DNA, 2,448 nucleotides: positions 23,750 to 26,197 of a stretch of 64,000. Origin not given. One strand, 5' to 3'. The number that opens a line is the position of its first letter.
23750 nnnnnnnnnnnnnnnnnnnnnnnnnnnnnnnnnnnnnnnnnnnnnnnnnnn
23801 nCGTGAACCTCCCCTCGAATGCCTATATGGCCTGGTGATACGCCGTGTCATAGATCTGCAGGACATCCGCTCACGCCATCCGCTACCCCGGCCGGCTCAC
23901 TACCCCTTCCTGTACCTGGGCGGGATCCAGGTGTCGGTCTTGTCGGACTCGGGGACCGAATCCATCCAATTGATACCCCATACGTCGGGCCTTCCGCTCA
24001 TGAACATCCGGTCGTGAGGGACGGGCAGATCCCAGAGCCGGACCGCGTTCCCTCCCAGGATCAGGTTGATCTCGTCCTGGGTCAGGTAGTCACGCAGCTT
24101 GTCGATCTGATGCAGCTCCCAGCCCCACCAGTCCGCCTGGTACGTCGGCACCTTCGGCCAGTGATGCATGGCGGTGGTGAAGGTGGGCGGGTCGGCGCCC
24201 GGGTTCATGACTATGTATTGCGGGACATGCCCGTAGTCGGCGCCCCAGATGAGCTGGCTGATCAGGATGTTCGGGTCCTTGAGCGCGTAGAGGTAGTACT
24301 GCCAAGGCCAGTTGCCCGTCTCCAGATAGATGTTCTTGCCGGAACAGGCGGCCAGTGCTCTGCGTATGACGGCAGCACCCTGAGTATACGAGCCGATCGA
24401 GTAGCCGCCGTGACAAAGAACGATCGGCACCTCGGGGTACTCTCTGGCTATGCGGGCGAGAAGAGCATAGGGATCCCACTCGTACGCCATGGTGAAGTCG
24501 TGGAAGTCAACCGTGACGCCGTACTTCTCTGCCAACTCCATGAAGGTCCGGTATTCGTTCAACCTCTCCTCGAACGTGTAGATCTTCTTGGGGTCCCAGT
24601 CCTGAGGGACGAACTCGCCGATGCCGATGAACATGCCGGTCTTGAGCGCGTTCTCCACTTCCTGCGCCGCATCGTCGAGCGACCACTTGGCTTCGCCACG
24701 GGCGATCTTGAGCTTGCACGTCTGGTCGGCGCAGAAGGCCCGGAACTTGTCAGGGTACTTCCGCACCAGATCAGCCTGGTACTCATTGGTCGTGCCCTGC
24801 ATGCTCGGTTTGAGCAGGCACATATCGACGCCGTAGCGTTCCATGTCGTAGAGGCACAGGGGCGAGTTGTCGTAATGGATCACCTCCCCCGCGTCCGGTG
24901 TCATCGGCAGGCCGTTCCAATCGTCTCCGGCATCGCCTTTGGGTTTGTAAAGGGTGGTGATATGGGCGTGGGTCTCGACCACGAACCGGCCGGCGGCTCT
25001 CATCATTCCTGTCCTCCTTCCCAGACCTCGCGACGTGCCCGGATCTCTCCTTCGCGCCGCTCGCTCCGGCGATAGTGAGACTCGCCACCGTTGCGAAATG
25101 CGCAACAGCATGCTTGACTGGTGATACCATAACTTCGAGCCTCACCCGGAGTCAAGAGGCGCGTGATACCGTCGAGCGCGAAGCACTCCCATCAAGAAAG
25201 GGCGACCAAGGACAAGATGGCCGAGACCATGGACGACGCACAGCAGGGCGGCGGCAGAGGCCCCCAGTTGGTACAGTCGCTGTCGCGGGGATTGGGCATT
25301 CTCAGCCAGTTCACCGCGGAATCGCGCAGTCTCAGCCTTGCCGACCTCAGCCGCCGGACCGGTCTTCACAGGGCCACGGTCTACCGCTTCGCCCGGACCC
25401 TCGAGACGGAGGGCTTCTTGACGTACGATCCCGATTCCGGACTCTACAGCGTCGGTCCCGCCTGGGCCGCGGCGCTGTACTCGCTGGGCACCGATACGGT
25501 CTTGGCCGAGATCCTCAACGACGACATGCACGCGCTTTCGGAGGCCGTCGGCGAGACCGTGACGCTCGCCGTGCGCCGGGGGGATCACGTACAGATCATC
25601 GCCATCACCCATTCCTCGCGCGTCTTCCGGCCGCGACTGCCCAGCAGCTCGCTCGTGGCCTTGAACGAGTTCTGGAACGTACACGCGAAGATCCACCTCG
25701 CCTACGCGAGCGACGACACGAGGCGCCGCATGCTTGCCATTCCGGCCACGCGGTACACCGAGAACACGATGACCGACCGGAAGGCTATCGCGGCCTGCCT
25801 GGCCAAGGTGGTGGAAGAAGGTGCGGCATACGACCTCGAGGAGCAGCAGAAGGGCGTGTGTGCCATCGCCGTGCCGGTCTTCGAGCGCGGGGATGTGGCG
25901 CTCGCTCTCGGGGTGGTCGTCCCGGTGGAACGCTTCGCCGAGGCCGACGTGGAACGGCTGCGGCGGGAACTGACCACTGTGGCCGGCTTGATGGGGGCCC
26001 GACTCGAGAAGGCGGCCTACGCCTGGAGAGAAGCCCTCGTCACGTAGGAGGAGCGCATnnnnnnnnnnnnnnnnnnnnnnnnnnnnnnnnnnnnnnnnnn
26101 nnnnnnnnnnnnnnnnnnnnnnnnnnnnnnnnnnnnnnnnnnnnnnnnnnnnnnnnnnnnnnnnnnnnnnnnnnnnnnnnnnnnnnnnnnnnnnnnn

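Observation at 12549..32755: Candidate undescribed anaerobic pathway: IclR-controlled transhydroxylase-like Mo enzyme, AprAB-like flavoenzyme and four amidohydrolases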

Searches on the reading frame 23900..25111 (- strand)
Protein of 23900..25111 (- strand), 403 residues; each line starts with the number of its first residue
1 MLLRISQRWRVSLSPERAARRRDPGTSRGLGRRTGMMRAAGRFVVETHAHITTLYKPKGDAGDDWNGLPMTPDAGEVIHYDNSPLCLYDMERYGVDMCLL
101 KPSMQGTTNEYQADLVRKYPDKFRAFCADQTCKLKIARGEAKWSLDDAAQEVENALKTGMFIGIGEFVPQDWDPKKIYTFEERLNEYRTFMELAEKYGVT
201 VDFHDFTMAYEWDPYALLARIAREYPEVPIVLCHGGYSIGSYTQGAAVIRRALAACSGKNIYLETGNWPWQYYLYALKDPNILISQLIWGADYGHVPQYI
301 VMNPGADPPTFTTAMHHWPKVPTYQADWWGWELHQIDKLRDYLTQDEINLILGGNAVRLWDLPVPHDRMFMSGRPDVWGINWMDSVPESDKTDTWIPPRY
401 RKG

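Call 8: search_protein_families(library=pfam, proteins=[window:23900-25111:-], max_evalue=0.01)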
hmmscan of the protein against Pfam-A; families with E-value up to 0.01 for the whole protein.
window:23900-25111:- (403 aa): 1 family
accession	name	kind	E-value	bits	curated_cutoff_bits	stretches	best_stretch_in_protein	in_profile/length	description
PF04909.20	Amidohydro_2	-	1.4e-13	51.7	26.4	1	146-362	92-289/289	Amidohydrolase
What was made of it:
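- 23900..25009 (-): amidohydrolase 3 (about 369 aa; the ORF runs to 25111 but the likely start is ATG about 25009 after GGAGGA). Pfam Amidohydro_2 (call 8).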

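Call 9: search_protein_families(library=ncbifam, proteins=[window:23900-25111:-], max_evalue=0.001)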
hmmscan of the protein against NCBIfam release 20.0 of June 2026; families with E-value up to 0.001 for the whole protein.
window:23900-25111:- (403 aa): 0 families

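Call 28: search_solved_structures(query=window:23900-25111:-, max_evalue=0.01)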
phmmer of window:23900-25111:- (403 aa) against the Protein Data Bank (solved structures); distinct sequences matched with E-value up to 0.01: 0.

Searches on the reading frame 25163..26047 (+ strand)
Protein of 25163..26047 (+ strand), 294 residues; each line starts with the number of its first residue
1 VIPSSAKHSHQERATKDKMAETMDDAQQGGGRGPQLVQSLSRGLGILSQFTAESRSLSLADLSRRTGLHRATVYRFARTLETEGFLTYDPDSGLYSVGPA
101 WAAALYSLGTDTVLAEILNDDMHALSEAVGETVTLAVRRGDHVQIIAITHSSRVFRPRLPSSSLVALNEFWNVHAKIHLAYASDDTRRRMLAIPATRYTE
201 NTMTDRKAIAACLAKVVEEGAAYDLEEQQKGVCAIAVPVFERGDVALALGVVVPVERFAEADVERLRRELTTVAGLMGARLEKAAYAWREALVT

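Call 8: search_protein_families(library=pfam, proteins=[window:25163-26047:+], max_evalue=0.01)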
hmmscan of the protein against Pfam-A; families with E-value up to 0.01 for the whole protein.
window:25163-26047:+ (294 aa): 10 families
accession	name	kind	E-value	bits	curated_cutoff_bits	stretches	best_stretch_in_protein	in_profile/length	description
PF01614.24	IclR_C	-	6.7e-26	91.3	24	1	115-274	10-169/174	Bacterial transcriptional regulator IclR C-terminal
PF09339.16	HTH_IclR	-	1.3e-15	57.3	22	1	39-90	1-52/52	IclR helix-turn-helix domain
PF13412.12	HTH_24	-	0.00086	19.3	21.9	1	44-86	6-47/48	Winged helix-turn-helix DNA-binding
PF01047.28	MarR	-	0.0014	18.9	24.6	1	53-87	14-48/59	MarR family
PF01418.23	HTH_6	-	0.0024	18.2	28.3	1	52-85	30-63/77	Helix-turn-helix domain, rpiR family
PF25213.1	HVO_A0261_N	-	0.003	17.9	35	1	53-89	21-57/86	HVO_A0261 N-terminal domain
PF13443.12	HTH_26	-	0.0035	18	22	1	55-76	9-30/63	Cro/C1-type HTH DNA-binding domain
PF13551.12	HTH_29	-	0.0061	17.1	28.1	0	58-84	14-40/64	Winged helix-turn helix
PF08279.18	HTH_11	-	0.0082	16.4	25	0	46-85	5-44/55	HTH domain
PF14520.12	HHH_5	-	0.0098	16.8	27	0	97-130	10-42/57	Helix-hairpin-helix domain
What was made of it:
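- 25217..26047 (+): IclR-family regulator. Pfam HTH_IclR plus IclR_C (call 8).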

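Call 10: search_protein_families(library=ncbifam, proteins=[window:25163-26047:+], max_evalue=0.001)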
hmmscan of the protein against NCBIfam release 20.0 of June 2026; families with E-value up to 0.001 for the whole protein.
window:25163-26047:+ (294 aa): 8 families
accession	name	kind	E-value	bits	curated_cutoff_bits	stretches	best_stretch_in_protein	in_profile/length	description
TIGR02431.1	pcaR_pcaU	subfamily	1.1e-33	116.6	284.75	1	35-264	3-230/248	beta-ketoadipate pathway transcriptional regulators, PcaR/PcaU/PobR family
NF045644.1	TransRegBhcR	equivalog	1.3e-30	106.5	350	1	35-274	20-258/267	HTH-type transcriptional regulator BhcR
NF011671.1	PRK15090.1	equivalog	2.4e-22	79.4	275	1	34-274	7-246/256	DNA-binding transcriptional regulator KdgR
NF008601.2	PRK11569.1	equivalog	2.7e-19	69.4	380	1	14-265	10-256/276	glyoxylate bypass operon transcriptional repressor IclR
NF007341.0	PRK09834.1-3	equivalog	1.5e-12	47.2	269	1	37-281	7-258/274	DNA-binding transcriptional regulator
NF007548.0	PRK10163.1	equivalog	1.9e-11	43.6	406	1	37-260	21-244/271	HTH-type transcriptional repressor AllR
NF007342.0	PRK09834.1-4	equivalog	4.8e-09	35.6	251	1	35-274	9-246/263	DNA-binding transcriptional regulator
NF007339.0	PRK09834.1-1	equivalog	1e-06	28.3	299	1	21-91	4-73/271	DNA-binding transcriptional regulator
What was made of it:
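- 25217..26047 (+): Best NCBIfam is PcaR/PcaU/PobR, 117 bits against a cutoff of 285 (call 10).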
